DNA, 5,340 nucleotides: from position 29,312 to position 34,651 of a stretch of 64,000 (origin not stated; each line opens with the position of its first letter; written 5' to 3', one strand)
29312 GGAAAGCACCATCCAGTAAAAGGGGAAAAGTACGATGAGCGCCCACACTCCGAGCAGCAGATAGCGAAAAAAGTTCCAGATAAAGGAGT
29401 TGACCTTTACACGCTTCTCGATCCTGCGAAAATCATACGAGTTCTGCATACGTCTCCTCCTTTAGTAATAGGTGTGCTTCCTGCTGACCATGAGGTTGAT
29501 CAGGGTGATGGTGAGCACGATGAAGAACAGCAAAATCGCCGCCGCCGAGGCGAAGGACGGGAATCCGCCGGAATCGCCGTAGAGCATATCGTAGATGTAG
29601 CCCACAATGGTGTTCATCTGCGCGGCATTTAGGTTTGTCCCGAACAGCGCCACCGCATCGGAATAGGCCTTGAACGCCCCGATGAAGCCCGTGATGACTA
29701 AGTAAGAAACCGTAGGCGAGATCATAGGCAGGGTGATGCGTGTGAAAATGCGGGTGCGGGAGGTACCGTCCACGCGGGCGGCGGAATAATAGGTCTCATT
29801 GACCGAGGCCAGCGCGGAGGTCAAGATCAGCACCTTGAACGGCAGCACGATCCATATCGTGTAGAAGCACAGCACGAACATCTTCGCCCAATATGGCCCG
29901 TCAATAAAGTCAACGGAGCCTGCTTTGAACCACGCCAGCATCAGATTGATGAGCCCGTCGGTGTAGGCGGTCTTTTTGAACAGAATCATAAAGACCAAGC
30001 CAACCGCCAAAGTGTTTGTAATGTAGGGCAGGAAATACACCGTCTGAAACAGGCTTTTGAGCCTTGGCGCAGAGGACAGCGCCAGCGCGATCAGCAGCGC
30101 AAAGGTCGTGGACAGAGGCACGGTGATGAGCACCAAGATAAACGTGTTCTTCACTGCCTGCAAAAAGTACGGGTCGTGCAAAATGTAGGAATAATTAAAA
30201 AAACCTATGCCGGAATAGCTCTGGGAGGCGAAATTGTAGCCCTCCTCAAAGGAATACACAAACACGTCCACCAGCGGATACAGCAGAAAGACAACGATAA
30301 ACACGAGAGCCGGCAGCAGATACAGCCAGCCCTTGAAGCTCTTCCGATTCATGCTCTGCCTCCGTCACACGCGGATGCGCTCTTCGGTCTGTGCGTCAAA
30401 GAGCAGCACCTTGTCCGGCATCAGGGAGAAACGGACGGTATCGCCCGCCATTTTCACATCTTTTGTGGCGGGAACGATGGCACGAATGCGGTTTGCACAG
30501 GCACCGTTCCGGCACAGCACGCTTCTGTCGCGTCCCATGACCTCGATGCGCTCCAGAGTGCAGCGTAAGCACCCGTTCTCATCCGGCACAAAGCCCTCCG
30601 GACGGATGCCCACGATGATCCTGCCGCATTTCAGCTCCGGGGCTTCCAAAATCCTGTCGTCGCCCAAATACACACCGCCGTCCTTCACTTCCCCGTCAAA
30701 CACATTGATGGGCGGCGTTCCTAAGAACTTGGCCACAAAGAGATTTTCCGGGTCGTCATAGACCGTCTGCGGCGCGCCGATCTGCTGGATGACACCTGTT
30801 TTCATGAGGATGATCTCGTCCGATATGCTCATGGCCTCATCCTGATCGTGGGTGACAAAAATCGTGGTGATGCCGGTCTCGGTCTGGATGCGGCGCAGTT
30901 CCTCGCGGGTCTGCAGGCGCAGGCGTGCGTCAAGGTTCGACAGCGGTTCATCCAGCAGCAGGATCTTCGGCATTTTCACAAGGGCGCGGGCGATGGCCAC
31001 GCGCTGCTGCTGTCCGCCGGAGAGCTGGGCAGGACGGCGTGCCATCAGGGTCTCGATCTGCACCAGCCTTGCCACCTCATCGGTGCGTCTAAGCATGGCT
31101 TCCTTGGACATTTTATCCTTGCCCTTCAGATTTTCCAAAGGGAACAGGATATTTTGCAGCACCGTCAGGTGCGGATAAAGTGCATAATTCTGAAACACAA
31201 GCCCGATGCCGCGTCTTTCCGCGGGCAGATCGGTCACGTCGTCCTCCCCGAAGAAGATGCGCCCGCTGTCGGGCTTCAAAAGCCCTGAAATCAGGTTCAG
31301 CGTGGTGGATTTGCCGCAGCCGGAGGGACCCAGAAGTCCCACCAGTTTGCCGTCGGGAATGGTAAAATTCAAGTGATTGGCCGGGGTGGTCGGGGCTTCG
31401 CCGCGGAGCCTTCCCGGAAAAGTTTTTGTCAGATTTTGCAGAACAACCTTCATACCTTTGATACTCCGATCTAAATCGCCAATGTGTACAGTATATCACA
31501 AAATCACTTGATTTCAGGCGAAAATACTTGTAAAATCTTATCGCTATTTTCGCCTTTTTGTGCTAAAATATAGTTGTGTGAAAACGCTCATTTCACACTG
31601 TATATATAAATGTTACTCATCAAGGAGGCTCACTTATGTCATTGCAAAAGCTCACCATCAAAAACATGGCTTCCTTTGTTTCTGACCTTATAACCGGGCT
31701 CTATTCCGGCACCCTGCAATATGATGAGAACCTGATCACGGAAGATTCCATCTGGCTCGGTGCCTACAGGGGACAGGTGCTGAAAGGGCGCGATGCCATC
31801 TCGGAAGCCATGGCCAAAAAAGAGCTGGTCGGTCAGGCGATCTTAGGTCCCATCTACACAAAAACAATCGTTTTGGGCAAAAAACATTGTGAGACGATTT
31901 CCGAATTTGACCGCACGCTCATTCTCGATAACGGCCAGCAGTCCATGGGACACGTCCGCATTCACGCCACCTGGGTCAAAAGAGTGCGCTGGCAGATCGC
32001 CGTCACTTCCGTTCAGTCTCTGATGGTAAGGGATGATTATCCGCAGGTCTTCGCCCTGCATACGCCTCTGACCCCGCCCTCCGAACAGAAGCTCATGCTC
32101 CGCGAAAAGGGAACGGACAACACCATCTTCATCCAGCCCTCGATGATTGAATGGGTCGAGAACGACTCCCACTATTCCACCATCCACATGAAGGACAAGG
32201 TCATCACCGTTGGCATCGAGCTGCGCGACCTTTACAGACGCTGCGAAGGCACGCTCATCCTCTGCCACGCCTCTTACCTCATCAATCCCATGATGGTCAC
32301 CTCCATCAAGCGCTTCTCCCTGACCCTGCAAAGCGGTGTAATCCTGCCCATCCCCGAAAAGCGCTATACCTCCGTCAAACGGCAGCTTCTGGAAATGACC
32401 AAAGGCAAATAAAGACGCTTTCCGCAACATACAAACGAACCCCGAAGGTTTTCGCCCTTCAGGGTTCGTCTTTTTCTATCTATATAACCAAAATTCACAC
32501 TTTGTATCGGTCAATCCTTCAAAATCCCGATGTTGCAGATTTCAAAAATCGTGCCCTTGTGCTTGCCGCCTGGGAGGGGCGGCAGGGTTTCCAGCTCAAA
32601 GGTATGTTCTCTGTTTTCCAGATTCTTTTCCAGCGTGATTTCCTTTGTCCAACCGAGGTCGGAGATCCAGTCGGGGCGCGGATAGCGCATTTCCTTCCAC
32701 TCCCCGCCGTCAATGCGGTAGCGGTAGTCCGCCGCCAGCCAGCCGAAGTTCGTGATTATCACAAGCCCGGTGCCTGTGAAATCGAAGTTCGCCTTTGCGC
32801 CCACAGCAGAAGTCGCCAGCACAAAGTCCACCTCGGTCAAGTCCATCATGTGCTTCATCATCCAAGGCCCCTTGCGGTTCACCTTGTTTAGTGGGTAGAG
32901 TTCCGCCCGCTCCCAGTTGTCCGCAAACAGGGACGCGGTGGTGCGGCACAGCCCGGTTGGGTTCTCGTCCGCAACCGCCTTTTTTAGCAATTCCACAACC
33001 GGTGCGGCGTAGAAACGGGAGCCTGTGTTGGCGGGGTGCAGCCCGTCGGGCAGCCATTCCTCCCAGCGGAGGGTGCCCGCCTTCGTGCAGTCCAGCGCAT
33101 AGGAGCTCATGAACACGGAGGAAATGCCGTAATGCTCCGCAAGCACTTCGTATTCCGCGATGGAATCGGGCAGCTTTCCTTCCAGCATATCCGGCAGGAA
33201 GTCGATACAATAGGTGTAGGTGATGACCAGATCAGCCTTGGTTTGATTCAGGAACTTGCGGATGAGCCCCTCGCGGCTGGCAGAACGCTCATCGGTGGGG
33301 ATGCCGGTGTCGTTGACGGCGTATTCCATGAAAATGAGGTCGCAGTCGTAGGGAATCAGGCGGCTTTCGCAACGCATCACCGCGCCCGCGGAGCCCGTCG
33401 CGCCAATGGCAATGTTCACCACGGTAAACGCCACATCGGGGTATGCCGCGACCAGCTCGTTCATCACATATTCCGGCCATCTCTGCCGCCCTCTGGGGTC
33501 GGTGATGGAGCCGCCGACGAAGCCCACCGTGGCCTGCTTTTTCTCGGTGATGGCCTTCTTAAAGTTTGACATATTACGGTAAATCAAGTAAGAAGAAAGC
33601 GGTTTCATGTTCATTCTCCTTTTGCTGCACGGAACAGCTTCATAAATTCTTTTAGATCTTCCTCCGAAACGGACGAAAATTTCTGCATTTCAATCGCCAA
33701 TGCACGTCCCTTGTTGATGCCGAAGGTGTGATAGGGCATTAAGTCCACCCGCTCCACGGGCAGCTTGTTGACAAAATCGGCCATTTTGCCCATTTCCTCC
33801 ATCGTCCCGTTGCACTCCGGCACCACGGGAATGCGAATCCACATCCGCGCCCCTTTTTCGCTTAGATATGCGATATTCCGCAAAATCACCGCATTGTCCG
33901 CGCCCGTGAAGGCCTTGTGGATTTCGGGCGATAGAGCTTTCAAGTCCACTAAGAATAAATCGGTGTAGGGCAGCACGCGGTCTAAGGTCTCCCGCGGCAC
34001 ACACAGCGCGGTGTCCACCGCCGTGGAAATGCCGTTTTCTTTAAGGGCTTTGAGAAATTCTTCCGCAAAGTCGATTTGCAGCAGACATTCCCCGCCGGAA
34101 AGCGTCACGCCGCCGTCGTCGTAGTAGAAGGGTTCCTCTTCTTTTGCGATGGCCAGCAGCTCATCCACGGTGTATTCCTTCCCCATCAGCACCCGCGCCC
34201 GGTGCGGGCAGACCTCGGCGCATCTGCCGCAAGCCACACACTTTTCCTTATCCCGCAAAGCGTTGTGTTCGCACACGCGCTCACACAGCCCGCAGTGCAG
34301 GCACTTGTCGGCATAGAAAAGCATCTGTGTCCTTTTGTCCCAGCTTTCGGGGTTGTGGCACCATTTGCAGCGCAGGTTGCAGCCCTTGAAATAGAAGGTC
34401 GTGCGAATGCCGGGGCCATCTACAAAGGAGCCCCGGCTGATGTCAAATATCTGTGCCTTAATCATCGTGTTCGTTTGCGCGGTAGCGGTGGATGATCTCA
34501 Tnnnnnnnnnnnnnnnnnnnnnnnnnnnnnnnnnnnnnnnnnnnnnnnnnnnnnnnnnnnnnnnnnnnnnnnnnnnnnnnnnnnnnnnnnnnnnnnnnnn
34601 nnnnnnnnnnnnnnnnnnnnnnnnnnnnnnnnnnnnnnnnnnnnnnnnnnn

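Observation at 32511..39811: Candidate new system: glycyl radical enzyme operon embedded among cytoplasmic glycosidase-like and esterase genes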

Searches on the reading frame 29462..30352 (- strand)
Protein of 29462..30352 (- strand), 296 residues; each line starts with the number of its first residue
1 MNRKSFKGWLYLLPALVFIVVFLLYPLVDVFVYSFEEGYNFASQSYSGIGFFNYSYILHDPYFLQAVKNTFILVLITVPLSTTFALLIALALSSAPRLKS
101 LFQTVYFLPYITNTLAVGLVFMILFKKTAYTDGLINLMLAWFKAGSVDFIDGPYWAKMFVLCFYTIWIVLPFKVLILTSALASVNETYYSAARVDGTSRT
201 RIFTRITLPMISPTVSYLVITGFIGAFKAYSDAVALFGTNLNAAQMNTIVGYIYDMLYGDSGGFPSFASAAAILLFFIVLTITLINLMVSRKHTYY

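Call 27: search_protein_families(library=pfam, proteins=[window:29462-30352:-], max_evalue=0.001)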
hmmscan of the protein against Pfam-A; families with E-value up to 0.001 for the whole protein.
window:29462-30352:- (296 aa): 1 family
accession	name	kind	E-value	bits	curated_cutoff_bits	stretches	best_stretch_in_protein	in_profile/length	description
PF00528.27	BPD_transp_1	-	3.8e-14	53.3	26.4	1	83-283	3-173/184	Binding-protein-dependent transport system inner membrane component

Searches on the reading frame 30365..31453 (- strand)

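Call 3: search_protein_families(library=pfam, proteins=[window:30365-31453:-], max_evalue=0.01)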
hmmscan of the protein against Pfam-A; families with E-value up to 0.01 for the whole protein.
window:30365-31453:- (362 aa): 6 families
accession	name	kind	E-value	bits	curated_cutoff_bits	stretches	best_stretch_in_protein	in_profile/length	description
PF00005.33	ABC_tran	-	5.3e-38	131.2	25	1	26-171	2-136/137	ABC transporter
PF13304.12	AAA_21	-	1.7e-05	25.5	27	1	85-203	171-299/304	AAA domain, putative AbiEii toxin, Type IV TA system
PF17912.7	OB_MalK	-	2.8e-05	25.3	27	1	245-286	1-51/53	MalK OB fold domain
PF17850.7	CysA_C_terminal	-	0.00042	21.3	29.7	1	250-286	1-39/43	CysA C-terminal regulatory domain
PF08402.16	TOBE_2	-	0.00051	20.5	21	1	281-352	1-76/76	TOBE domain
PF13481.12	AAA_25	-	0.0057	16.7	27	0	26-69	24-65/195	AAA domain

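Call 4: search_protein_families(library=ncbifam, proteins=[window:30365-31453:-], max_evalue=0.01)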
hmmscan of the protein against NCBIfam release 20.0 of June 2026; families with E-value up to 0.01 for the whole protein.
window:30365-31453:- (362 aa): 189 families (the best 25 are shown)
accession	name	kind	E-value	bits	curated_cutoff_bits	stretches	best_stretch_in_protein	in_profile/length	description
NF008653.0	PRK11650.1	subfamily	1.3e-96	323.8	432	1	3-360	4-355/357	sn-glycerol-3-phosphate ABC transporter ATP-binding protein UgpC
TIGR03265.1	PhnT2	equivalog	6.9e-90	301.8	457.7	1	25-350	20-350/353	putative 2-aminoethylphosphonate ABC transporter ATP-binding protein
NF006987.0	PRK09452.1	equivalog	1e-89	300.9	482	1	25-257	33-259/378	spermidine/putrescine ABC transporter ATP-binding protein PotA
NF040933.2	ABC_arch_GlcV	equivalog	1.4e-89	300.4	450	1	2-287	2-285/357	glucose ABC transporter ATP-binding protein GlcV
TIGR01187.1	potA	subfamily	6.3e-87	291.7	355.6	1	40-258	1-213/325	polyamine ABC transporter ATP-binding protein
NF043075.1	MMSYN1_0197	equivalog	7.8e-84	281.5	550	1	25-307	18-299/341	spermidine/putrescine ABC transporter ATP-binding protein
NF008513.0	PRK11432.1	equivalog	9.6e-82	274.7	496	1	3-312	7-309/351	ferric ABC transporter ATP-binding protein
NF008233.0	PRK11000.1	equivalog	3e-79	266.5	568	1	3-355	4-356/369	maltose/maltodextrin ABC transporter ATP-binding protein MalK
TIGR00968.1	3a0106s01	subfamily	5e-79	265.1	342.75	1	25-246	16-233/237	sulfate ABC transporter ATP-binding protein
NF040840.2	tungstate_WtpC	equivalog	5.7e-75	252.8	440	1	27-288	18-276/347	tungstate ABC transporter ATP-binding protein WtpC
TIGR03258.1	PhnT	equivalog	5.4e-74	249.4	499.15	1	26-352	25-357/359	2-aminoethylphosphonate ABC transport system ATP-binding subunit PhnT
NF008105.0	PRK10851.1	equivalog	1.3e-73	247.8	502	1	25-285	18-277/362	sulfate/thiosulfate ABC transporter ATP-binding protein CysA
NF008621.0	PRK11607.1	equivalog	1.9e-66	224.4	613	1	5-274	22-275/377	putrescine ABC transporter ATP-binding subunit PotG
TIGR01186.1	proV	subfamily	2.3e-60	204.7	326.6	1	25-246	9-232/363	betaine/proline/choline family ABC transporter ATP-binding protein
TIGR02142.1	modC_ABC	equivalog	2.1e-52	178.5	285.05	1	28-235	16-223/353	molybdenum ABC transporter ATP-binding protein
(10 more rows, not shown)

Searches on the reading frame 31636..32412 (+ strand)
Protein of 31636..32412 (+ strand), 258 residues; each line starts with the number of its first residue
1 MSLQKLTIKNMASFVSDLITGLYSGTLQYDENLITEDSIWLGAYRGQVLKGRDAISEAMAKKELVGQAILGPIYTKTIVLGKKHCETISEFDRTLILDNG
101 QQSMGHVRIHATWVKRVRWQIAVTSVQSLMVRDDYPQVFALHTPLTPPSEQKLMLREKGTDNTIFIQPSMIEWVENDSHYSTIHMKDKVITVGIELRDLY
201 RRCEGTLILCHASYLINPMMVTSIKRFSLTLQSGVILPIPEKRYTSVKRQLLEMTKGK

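Call 3: search_protein_families(library=pfam, proteins=[window:31636-32412:+], max_evalue=0.01)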
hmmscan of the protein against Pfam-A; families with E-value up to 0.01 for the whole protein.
window:31636-32412:+ (258 aa): 1 family
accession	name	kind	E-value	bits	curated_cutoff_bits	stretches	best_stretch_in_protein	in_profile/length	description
PF04397.21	LytTR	-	8.6e-11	42.4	22.6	1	162-251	2-97/98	LytTr DNA-binding domain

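Call 4: search_protein_families(library=ncbifam, proteins=[window:31636-32412:+], max_evalue=0.01)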
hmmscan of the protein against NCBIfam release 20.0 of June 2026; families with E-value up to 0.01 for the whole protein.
window:31636-32412:+ (258 aa): 0 families

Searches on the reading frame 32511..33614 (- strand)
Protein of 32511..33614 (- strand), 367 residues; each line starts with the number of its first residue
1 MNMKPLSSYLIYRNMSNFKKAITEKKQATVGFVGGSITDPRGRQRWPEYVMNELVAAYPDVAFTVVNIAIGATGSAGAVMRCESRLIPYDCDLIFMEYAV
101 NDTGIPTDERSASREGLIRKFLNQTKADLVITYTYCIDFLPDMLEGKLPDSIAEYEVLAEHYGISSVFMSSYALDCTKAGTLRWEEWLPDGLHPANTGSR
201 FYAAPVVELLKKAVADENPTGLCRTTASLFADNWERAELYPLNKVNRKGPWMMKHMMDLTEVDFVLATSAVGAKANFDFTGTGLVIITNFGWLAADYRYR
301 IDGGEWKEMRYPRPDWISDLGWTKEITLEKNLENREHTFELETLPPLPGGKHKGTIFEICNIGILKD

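Call 3: search_protein_families(library=pfam, proteins=[window:32511-33614:-], max_evalue=0.01)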
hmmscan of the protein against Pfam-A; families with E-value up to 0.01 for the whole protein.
window:32511-33614:- (367 aa): 1 family
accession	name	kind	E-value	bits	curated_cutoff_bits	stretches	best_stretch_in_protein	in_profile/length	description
PF13472.12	Lipase_GDSL_2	-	1.3e-08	36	32.9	1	32-200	1-177/178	GDSL-like Lipase/Acylhydrolase family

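Call 4: search_protein_families(library=ncbifam, proteins=[window:32511-33614:-], max_evalue=0.01)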
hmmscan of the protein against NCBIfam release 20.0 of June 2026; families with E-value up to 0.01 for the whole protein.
window:32511-33614:- (367 aa): 0 families

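Call 42: search_solved_structures(query=window:32511-33614:-, max_evalue=10)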
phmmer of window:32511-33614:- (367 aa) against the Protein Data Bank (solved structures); distinct sequences matched with E-value up to 10: 3.
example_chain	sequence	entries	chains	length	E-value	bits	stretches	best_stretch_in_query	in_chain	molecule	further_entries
6hfz_A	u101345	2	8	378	4e-13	52.2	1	27-215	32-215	GDSL-like protein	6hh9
6pxy_A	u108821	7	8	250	0.81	11.7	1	154-195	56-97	Putative methyl-accepting chemotaxis protein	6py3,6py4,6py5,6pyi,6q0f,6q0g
3hp4_A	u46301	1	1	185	1.4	10.9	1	44-121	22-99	GDSL-esterase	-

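Call 64: search_solved_structures(query=window:32511-33614:-, max_evalue=0.001, show_alignments=1)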
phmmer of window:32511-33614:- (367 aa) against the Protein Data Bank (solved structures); distinct sequences matched with E-value up to 0.001: 1.
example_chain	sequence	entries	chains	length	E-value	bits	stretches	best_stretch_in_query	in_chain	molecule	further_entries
6hfz_A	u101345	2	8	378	4e-13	52.2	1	27-215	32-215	GDSL-like protein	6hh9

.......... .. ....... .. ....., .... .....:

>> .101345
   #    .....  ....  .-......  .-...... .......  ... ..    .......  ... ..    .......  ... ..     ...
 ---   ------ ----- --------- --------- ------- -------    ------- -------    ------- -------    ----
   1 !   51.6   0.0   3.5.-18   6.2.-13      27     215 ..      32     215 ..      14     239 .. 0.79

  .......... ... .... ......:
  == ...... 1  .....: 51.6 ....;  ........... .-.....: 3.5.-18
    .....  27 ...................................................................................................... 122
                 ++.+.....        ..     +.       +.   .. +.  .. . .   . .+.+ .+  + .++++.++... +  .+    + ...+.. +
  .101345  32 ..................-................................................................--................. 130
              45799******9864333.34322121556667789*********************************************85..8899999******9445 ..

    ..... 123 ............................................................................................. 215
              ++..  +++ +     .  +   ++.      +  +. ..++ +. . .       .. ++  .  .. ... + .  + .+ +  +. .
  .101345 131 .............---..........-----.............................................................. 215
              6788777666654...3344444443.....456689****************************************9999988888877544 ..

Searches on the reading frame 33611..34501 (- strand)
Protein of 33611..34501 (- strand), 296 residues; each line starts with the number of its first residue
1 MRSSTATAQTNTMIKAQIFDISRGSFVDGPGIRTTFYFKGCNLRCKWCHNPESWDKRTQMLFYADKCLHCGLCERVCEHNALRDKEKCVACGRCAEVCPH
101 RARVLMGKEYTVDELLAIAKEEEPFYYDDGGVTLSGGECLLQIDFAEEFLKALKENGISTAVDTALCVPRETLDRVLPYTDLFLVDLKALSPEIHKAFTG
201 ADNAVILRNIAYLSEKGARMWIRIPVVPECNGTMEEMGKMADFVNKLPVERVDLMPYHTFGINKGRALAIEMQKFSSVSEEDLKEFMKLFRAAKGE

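Call 3: search_protein_families(library=pfam, proteins=[window:33611-34501:-], max_evalue=0.01)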
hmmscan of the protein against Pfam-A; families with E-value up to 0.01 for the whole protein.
window:33611-34501:- (296 aa): 13 families
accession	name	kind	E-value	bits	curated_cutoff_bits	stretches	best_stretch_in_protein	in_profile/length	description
PF04055.27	Radical_SAM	-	3.3e-19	70.1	29.5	1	38-237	4-162/166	Radical SAM superfamily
PF00037.32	Fer4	-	3.3e-13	49.3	21.1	2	84-102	4-22/24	4Fe-4S binding domain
PF13353.11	Fer4_12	-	1.1e-12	48.8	22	1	27-159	1-83/137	4Fe-4S single cluster domain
PF12837.12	Fer4_6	-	3e-10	40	25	2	84-102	5-23/24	4Fe-4S binding domain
PF12838.12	Fer4_7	-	2.6e-06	28.2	27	2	84-102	34-52/52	4Fe-4S dicluster domain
PF12797.12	Fer4_2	-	1e-05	25.6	24.5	2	82-99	4-21/22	4Fe-4S binding domain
PF13187.11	Fer4_9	-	0.0001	22.7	27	0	86-101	35-50/52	4Fe-4S dicluster domain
PF13237.11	Fer4_10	-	0.00022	21.5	25.5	1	82-103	3-22/53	4Fe-4S dicluster domain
PF13484.11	Fer4_16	-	0.00033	21.8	30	1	87-105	1-19/66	4Fe-4S double cluster binding domain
PF14697.11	Fer4_21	-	0.00061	20.3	35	1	65-100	6-53/59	4Fe-4S dicluster domain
PF25160.1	LdpA_Fe-S-bd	-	0.0013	18.9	27.6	1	73-101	9-41/49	LdpA Fe-S cluster-binding domain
PF13183.11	Fer4_8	-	0.0019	19.2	27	0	86-100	3-66/68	4Fe-4S dicluster domain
PF13534.11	Fer4_17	-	0.0067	17.4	22.2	0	58-80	38-59/61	4Fe-4S dicluster domain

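Call 4: search_protein_families(library=ncbifam, proteins=[window:33611-34501:-], max_evalue=0.01)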
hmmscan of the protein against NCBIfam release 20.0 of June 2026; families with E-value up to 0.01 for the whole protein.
window:33611-34501:- (296 aa): 53 families (the best 25 are shown)
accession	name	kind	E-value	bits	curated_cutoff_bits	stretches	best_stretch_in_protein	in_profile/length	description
TIGR02494.1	PFLE_PFLC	subfamily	7.2e-92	307.8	174.35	1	18-290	1-289/293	glycyl-radical enzyme activating protein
NF043069.1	T4HPD_activ_SAM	equivalog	1.1e-88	297.4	425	1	16-293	2-291/299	trans-4-hydroxy-L-proline dehydratase activase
NF033719.1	ind_deCO2_activ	equivalog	8.7e-75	251.8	425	1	17-274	2-275/302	indoleacetate decarboxylase activase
TIGR04395.1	cutC_activ_rSAM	equivalog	5.9e-71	239.3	360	1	15-290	4-297/309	choline TMA-lyase-activating enzyme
NF033717.2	HPDL_rSAM_activ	equivalog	2.1e-68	230.9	420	1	15-290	3-296/311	4-hydroxyphenylacetate decarboxylase activase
NF048010.1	SfplDhtActHpsHDes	equivalog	3.7e-67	226.3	430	1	15-284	5-292/298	(2S)-3-sulfopropanediol dehydratase activating enzyme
NF048008.1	SfplDhtActHpfHKleb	equivalog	4.8e-66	223.2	500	1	18-273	2-274/308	(2S)-3-sulfopropanediol dehydratase activating enzyme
TIGR04003.1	rSAM_BssD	equivalog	6.1e-62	209.6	496.45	1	18-294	3-297/314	[benzylsuccinate synthase]-activating enzyme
TIGR04041.1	activase_YjjW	hypoth_equivalog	3.1e-56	190.8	250.2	1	17-287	3-262/276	YjjW family glycine radical enzyme activase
TIGR02493.1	PFLA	equivalog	4.2e-55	186.7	231.75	2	105-291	41-233/235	pyruvate formate-lyase-activating protein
NF007483.0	PRK10076.1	equivalog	1.6e-52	178.5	326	2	82-289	67-280/292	[formate-C-acetyltransferase]-activating enzyme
NF008356.0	PRK11145.1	equivalog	6e-45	153.4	375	2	105-273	46-218/246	pyruvate formate lyase 1-activating protein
TIGR02495.1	NrdG2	equivalog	2.9e-19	69.1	131.15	2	107-246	44-182/193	anaerobic ribonucleoside-triphosphate reductase activating protein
TIGR02491.1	NrdG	equivalog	6.6e-12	45.6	126.1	1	18-60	2-44/154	anaerobic ribonucleoside-triphosphate reductase activating protein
NF058577.1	FdxA_fam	equivalog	1.7e-07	31.3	65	2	64-102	6-52/52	4Fe-4S ferredoxin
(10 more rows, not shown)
